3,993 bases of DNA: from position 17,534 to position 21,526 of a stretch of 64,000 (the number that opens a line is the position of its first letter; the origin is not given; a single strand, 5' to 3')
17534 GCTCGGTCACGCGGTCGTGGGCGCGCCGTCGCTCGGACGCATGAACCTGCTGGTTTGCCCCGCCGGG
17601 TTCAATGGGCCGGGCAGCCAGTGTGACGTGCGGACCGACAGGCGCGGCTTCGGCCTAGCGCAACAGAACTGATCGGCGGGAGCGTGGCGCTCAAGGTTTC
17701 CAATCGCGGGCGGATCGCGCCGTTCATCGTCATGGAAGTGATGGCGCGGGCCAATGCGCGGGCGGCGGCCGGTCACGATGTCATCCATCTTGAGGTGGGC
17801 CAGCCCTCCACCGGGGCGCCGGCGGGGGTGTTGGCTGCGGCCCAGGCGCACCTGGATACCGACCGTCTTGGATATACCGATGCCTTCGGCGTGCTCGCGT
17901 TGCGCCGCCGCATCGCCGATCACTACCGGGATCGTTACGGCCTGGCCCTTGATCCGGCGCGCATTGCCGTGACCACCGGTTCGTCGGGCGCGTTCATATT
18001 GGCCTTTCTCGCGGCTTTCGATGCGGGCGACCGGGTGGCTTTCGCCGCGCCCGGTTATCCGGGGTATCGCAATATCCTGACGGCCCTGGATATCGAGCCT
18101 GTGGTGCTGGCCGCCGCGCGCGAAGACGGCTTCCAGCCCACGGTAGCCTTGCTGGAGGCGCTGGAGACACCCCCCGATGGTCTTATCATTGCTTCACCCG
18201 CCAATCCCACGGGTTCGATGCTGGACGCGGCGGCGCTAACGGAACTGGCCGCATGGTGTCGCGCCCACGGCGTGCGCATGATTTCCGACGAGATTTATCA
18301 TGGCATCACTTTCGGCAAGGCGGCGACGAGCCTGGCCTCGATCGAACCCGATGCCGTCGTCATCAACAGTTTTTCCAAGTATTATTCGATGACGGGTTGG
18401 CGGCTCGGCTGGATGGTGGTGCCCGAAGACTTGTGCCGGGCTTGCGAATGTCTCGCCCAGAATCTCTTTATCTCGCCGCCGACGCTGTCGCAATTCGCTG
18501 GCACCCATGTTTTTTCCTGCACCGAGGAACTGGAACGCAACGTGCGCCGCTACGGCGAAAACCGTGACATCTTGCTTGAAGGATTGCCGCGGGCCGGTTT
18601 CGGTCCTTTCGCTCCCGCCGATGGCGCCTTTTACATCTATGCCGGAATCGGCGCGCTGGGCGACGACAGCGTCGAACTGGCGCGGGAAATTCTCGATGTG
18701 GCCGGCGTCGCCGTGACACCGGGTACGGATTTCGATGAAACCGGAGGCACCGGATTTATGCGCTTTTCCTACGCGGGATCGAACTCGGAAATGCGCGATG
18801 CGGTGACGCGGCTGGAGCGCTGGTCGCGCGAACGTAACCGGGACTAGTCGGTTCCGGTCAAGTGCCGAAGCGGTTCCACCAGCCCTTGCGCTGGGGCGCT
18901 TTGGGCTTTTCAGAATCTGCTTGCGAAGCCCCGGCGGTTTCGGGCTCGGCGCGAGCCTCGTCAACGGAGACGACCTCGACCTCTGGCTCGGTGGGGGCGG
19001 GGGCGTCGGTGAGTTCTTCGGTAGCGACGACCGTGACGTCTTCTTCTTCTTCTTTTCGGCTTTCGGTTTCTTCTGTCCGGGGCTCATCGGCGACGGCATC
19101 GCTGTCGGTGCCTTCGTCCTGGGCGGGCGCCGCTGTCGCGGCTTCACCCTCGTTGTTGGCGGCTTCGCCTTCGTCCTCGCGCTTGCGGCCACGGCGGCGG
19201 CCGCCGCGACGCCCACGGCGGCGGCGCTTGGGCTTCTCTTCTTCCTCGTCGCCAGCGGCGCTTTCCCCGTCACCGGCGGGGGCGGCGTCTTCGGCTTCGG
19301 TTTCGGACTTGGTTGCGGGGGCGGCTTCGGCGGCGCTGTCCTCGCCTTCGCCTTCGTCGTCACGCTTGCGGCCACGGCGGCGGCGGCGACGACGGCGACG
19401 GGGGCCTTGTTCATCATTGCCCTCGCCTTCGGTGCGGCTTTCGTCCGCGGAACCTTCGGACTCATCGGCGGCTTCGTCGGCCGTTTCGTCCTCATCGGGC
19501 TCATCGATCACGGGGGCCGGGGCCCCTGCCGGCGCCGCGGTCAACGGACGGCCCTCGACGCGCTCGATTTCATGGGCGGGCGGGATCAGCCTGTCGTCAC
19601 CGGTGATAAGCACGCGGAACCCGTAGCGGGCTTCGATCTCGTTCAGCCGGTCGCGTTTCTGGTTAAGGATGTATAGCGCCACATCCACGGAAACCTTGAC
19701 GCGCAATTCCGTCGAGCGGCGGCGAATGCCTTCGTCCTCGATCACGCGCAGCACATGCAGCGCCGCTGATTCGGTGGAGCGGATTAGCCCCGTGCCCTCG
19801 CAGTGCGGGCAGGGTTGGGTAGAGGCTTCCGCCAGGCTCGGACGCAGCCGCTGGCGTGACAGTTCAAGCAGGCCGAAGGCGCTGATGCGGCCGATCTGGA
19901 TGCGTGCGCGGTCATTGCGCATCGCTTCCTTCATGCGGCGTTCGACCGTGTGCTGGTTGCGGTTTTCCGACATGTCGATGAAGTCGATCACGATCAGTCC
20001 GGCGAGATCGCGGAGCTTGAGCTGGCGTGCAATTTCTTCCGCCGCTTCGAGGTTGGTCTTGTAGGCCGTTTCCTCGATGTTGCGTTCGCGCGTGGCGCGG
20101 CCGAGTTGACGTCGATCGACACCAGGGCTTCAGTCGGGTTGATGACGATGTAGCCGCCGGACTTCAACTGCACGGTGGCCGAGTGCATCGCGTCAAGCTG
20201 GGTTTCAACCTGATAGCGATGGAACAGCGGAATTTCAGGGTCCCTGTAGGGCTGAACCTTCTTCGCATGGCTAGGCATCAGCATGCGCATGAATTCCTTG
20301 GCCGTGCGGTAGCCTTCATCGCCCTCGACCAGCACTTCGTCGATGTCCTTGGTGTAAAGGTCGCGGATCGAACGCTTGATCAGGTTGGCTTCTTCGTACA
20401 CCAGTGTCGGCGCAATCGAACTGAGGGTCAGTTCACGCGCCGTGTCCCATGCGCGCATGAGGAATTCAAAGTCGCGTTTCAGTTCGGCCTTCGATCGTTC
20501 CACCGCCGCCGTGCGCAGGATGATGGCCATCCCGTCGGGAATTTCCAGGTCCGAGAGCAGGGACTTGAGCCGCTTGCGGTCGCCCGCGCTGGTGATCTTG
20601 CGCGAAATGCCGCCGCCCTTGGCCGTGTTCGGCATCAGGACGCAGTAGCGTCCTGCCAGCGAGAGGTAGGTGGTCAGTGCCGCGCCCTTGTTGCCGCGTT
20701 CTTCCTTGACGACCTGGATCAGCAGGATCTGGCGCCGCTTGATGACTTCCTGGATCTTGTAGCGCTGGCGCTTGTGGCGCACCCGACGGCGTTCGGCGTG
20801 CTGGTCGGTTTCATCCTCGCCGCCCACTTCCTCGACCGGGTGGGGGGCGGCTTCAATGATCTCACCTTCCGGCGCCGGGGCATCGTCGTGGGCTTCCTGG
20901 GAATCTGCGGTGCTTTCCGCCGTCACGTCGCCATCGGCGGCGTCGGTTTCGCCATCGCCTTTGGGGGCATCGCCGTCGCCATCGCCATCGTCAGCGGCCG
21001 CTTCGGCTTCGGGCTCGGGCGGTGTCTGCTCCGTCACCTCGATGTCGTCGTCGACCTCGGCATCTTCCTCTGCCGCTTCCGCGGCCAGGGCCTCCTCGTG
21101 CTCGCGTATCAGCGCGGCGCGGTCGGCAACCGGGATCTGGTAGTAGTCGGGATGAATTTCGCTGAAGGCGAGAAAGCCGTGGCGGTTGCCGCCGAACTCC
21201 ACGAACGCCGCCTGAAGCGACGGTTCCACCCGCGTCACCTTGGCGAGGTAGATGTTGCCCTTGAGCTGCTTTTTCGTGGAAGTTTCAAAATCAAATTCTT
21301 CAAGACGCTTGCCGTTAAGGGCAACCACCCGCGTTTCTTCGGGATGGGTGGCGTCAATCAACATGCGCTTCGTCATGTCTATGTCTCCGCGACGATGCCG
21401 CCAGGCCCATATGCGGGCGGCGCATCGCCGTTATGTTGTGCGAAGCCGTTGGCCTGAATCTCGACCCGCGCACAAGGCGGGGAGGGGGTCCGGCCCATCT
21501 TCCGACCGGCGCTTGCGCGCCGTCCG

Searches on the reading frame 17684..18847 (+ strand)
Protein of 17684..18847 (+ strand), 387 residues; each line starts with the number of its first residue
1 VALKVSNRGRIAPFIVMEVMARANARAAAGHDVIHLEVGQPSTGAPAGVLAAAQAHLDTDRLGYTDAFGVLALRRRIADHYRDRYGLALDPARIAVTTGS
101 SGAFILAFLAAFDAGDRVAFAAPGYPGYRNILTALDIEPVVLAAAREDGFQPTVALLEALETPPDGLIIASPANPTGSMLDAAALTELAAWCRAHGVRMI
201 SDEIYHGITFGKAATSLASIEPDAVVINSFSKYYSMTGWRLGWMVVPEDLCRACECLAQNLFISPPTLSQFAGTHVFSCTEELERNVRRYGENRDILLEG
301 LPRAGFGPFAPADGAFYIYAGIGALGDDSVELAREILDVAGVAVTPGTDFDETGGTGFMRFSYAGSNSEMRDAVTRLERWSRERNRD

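Call 31: find_encoding_contigs(protein=window:17684-18847:+, flank=10000, max_places=4)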
Protein window:17684-18847:+ (387 aa): 4 contigs read that carry it; 4 places shown.
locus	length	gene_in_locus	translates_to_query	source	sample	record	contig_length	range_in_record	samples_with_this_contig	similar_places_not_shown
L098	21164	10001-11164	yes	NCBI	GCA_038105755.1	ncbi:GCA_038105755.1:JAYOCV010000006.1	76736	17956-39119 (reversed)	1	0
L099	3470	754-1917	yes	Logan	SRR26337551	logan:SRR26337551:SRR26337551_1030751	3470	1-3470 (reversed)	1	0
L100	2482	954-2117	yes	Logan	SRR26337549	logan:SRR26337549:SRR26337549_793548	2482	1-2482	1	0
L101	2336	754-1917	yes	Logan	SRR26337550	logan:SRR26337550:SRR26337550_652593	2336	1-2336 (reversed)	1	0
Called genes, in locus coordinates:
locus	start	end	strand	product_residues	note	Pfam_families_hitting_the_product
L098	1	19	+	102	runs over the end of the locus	PF09923:DUF2155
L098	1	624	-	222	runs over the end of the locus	PF03588:Leu_Phe_trans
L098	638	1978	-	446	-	PF00289:Biotin_carb_N, PF02222:ATP-grasp, PF02786:CPSase_L_D2, PF07478:Dala_Dala_lig_C, PF02785:Biotin_carb_C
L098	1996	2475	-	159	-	PF00364:Biotin_lipoyl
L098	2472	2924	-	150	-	PF01220:DHquinase_II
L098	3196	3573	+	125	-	PF07310:PAS_5 (weak)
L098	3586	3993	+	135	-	-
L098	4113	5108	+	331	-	PF02597:ThiS, PF05690:ThiG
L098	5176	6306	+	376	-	PF00278:Orn_DAP_Arg_deC, PF01168:Ala_racemase_N (weak), PF02784:Orn_Arg_deC_N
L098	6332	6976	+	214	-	PF02798:GST_N, PF13417:GST_N_3, PF13409:GST_N_2, PF13410:GST_C_2 (weak)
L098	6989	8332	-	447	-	PF01435:Peptidase_M48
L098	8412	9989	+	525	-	PF01019:G_glu_transpept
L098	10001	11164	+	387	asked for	PF00155:Aminotran_1_2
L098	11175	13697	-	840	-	PF10150:RNase_E_G, PF20833:RNase_E_G_Thio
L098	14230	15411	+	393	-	PF11741:AMIN (weak), PF01520:Amidase_3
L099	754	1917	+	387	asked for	PF00155:Aminotran_1_2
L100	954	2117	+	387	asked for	PF00155:Aminotran_1_2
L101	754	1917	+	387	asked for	PF00155:Aminotran_1_2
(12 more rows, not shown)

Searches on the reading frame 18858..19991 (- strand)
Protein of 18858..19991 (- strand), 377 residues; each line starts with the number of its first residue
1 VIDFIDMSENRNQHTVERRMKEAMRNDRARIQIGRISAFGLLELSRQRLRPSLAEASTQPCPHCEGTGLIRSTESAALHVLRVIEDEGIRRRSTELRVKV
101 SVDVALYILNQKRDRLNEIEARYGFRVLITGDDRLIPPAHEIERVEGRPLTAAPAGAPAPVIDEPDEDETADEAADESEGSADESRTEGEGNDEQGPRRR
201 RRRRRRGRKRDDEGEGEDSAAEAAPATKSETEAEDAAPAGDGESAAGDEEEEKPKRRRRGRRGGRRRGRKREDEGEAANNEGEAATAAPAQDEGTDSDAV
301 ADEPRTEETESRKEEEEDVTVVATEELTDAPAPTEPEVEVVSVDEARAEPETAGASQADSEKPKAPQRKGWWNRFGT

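Call 35: search_protein_families(library=ncbifam, proteins=[window:18858-19991:-], max_evalue=0.00001)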
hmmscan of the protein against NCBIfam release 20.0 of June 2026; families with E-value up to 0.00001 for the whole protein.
window:18858-19991:- (377 aa): 5 families
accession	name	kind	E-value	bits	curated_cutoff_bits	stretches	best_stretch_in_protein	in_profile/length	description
NF008074.0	PRK10811.1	equivalog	7.6e-47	159.7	908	1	2-145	345-489/1068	ribonuclease E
TIGR00757.1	RNaseEG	subfamily_domain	4.6e-29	101.6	325.95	1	2-82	335-415/415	Rne/Rng family ribonuclease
NF052588.1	RnaseEMycob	equivalog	8e-18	63.6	1400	1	2-75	678-751/945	ribonuclease E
NF008689.0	PRK11712.1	equivalog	1.5e-17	63.2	594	1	1-129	345-473/489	ribonuclease G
NF052586.1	RnaseECyano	equivalog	2.2e-12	46.2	900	1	1-71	337-407/619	ribonuclease E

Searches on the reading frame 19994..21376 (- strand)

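Call 35: search_protein_families(library=ncbifam, proteins=[window:19994-21376:-], max_evalue=0.00001)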
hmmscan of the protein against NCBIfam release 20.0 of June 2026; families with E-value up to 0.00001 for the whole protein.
window:19994-21376:- (460 aa): 5 families
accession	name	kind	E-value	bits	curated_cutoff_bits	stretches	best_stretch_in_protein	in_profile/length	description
TIGR00757.1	RNaseEG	subfamily_domain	7.4e-98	328.2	325.95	1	14-427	1-298/415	Rne/Rng family ribonuclease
NF008074.0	PRK10811.1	equivalog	5e-88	296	908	2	204-427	86-308/1068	ribonuclease E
NF008689.0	PRK11712.1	equivalog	7.6e-60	202.7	594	2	201-427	86-309/489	ribonuclease G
NF052586.1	RnaseECyano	equivalog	5.5e-45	153.9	900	1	199-436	73-310/619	ribonuclease E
NF052588.1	RnaseEMycob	equivalog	2e-37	128.5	1400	1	207-425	411-638/945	ribonuclease E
